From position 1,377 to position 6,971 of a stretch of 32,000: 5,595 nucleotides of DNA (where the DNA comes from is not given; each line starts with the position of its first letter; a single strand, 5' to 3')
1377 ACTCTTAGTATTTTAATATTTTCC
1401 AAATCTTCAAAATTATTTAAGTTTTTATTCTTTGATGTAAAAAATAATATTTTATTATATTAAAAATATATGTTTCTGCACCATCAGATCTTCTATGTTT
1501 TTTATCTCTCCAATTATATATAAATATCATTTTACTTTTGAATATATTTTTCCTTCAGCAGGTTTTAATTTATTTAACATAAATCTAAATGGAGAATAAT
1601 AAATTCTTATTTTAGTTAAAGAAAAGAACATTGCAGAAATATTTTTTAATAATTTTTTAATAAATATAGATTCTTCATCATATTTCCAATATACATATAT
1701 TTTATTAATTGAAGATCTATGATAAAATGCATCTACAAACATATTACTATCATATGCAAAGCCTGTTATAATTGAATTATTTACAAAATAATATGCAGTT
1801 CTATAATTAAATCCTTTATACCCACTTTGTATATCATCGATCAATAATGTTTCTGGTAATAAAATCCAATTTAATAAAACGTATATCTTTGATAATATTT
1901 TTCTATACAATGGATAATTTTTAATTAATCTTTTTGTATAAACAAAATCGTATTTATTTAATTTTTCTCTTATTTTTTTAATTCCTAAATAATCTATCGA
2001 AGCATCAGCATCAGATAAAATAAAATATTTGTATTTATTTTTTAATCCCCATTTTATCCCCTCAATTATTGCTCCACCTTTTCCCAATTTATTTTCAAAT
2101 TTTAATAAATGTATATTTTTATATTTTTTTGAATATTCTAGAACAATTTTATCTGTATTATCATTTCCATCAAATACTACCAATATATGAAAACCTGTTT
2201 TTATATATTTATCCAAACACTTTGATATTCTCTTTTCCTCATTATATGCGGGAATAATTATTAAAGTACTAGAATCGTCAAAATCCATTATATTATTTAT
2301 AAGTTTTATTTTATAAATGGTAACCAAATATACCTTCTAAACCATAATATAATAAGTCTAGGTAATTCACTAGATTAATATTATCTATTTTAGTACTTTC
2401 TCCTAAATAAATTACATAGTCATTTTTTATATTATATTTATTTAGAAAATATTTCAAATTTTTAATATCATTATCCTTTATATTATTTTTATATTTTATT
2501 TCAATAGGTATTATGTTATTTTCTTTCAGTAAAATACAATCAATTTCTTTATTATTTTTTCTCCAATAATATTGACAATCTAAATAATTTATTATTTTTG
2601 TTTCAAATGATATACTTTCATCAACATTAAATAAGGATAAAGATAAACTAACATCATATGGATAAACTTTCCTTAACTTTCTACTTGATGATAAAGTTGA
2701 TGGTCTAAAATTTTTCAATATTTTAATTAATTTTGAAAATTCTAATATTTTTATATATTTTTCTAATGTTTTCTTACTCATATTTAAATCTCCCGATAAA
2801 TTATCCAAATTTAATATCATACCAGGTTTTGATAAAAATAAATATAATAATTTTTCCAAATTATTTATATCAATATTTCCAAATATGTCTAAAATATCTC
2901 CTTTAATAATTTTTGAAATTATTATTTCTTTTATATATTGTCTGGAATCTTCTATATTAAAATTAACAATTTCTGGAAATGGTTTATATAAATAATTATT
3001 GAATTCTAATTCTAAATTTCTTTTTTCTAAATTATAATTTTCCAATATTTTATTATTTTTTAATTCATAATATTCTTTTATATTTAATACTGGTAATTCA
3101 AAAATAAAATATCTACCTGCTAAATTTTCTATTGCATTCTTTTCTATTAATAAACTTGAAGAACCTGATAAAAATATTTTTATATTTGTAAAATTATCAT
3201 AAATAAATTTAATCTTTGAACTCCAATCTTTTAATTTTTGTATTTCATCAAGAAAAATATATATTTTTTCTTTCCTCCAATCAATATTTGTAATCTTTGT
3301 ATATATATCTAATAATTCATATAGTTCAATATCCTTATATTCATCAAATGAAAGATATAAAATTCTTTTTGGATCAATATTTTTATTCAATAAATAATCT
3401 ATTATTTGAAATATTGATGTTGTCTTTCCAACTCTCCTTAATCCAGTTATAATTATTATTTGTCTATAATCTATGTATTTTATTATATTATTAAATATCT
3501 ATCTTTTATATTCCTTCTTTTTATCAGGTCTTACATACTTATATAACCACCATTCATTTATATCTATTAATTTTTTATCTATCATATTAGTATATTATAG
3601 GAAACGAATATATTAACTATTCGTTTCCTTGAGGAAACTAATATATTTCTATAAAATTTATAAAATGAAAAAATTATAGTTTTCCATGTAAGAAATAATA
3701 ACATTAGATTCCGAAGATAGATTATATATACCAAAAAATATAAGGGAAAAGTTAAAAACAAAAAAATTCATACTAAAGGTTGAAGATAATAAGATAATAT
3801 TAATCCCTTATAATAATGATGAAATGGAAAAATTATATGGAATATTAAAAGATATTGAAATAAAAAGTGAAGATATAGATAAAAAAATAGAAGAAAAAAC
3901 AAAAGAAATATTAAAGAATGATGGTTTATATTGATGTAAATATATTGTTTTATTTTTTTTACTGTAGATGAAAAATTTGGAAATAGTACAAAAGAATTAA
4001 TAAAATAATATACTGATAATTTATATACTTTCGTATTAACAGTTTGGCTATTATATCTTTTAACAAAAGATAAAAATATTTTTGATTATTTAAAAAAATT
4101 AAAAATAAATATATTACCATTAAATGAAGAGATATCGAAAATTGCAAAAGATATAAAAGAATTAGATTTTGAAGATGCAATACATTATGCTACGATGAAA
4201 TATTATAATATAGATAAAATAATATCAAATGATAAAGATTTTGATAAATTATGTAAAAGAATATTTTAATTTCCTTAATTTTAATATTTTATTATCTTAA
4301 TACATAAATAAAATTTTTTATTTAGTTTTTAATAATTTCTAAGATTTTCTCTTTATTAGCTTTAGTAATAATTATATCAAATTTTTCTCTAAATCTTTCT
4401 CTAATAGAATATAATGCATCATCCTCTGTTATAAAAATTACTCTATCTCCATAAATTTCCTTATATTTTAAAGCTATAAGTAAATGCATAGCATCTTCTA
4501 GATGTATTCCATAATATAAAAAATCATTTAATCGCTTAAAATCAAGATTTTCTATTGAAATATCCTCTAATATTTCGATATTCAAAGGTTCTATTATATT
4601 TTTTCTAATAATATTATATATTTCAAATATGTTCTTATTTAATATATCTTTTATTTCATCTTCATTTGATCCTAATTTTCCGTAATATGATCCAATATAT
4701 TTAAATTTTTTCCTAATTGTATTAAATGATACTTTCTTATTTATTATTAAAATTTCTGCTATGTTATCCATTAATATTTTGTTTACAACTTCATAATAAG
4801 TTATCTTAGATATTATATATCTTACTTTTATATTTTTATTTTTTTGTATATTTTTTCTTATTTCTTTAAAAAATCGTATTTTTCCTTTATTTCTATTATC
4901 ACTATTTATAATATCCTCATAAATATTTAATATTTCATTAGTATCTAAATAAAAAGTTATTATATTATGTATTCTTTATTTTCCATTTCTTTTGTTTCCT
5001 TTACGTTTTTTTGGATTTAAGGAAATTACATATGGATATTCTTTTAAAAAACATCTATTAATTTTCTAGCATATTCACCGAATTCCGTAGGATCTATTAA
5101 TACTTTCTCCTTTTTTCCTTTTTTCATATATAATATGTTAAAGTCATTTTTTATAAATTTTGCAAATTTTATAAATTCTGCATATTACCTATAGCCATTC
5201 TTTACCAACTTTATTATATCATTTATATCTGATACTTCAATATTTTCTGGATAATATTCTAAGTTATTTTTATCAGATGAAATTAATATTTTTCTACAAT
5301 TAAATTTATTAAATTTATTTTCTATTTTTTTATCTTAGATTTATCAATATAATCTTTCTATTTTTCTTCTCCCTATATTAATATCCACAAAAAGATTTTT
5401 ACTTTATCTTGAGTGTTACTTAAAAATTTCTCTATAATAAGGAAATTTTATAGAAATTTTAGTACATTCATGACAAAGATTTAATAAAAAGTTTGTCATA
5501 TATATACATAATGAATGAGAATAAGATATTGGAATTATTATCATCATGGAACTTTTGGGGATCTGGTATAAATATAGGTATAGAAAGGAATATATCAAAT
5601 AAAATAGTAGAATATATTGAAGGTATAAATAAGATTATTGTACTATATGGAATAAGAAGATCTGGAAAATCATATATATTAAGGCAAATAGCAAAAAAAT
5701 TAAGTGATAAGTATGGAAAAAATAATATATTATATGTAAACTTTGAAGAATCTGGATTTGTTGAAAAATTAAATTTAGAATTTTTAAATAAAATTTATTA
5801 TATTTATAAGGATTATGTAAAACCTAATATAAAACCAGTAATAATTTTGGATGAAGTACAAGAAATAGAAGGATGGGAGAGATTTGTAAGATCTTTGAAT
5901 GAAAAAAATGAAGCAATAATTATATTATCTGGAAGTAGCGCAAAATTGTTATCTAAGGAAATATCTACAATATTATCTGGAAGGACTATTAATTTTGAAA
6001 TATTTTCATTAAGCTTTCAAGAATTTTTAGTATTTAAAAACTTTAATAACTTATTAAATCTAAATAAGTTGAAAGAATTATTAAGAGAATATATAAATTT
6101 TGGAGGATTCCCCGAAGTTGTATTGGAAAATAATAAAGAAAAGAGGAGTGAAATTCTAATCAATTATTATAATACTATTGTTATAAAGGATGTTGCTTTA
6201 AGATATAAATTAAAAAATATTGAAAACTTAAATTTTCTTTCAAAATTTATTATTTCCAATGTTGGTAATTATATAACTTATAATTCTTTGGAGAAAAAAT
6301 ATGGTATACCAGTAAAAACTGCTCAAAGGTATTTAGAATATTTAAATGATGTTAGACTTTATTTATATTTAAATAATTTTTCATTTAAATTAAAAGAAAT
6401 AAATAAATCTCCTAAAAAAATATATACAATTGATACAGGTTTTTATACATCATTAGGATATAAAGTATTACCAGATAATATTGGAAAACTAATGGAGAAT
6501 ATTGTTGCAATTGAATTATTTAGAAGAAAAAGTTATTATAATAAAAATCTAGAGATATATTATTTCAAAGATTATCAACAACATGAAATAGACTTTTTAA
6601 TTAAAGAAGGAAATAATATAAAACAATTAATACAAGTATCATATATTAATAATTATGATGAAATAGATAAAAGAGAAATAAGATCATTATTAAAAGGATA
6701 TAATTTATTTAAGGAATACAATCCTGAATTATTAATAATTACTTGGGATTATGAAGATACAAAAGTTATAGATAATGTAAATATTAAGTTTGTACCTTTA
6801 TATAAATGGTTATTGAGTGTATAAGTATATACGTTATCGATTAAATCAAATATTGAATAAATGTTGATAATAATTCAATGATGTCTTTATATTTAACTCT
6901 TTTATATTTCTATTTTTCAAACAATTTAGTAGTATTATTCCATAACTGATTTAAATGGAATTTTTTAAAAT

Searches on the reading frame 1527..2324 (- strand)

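Call 61: search_protein_families(library=pfam, proteins=[window:1527-2324:-], max_evalue=0.001)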
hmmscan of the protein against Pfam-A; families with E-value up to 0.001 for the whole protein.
window:1527-2324:- (265 aa): 2 families
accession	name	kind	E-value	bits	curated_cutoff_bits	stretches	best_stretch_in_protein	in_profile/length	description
PF00535.33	Glycos_transf_2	-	3.6e-20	73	23.3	1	22-153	2-132/168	Glycosyl transferase family 2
PF13641.12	Glyco_tranf_2_3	-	0.00047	20.7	27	1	20-91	3-83/230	Glycosyltransferase like family 2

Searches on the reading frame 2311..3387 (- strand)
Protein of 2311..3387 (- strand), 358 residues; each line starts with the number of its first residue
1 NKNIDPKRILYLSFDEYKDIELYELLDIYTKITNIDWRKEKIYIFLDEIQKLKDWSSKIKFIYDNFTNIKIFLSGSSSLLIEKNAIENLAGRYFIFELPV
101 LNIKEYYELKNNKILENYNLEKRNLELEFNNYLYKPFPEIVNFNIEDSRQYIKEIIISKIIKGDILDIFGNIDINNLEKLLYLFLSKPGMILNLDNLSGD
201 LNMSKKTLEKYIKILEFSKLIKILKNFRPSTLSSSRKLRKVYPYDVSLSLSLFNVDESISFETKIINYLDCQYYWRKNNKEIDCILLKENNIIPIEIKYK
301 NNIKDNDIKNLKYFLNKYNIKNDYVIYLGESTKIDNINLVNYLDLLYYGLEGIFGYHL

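Call 61: search_protein_families(library=pfam, proteins=[window:2311-3387:-], max_evalue=0.001)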
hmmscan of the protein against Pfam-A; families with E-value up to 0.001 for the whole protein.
window:2311-3387:- (358 aa): 2 families
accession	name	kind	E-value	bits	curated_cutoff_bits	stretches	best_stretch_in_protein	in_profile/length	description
PF13173.12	AAA_14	-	3.1e-22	79.4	27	1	4-106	27-128/129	AAA domain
PF13635.12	DUF4143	-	1.8e-19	70.5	28.1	1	164-299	3-159/160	Domain of unknown function (DUF4143)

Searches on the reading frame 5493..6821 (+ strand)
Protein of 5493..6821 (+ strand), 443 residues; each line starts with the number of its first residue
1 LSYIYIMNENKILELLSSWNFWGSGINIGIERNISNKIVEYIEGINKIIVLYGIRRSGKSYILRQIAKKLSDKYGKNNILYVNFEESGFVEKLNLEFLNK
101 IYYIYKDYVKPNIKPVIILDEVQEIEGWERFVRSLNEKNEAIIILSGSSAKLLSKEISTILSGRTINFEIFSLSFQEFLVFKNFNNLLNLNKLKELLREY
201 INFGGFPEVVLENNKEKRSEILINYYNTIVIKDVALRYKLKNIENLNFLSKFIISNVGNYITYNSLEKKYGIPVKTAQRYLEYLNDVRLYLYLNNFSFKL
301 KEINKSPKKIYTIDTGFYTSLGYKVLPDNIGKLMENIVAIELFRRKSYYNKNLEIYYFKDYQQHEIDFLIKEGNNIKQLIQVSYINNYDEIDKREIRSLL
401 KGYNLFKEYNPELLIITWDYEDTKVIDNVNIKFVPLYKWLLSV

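Call 61: search_protein_families(library=pfam, proteins=[window:5493-6821:+], max_evalue=0.001)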
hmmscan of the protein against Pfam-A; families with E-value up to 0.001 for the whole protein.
window:5493-6821:+ (443 aa): 5 families
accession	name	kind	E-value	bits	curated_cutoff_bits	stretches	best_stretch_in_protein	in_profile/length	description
PF13173.12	AAA_14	-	5.3e-34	117.4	27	1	46-179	2-129/129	AAA domain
PF13635.12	DUF4143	-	3e-23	82.8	28.1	1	232-383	2-158/160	Domain of unknown function (DUF4143)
PF01637.24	ATPase_2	-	1.2e-08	35.5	33.2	1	37-87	10-60/225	ATPase domain predominantly from Archaea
PF13401.12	AAA_22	-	7e-05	23.6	27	0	47-149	6-124/130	AAA domain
PF25199.1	nSTAND_NTPase5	-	0.00012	22.3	34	1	29-146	19-130/145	Novel STAND NTPase 5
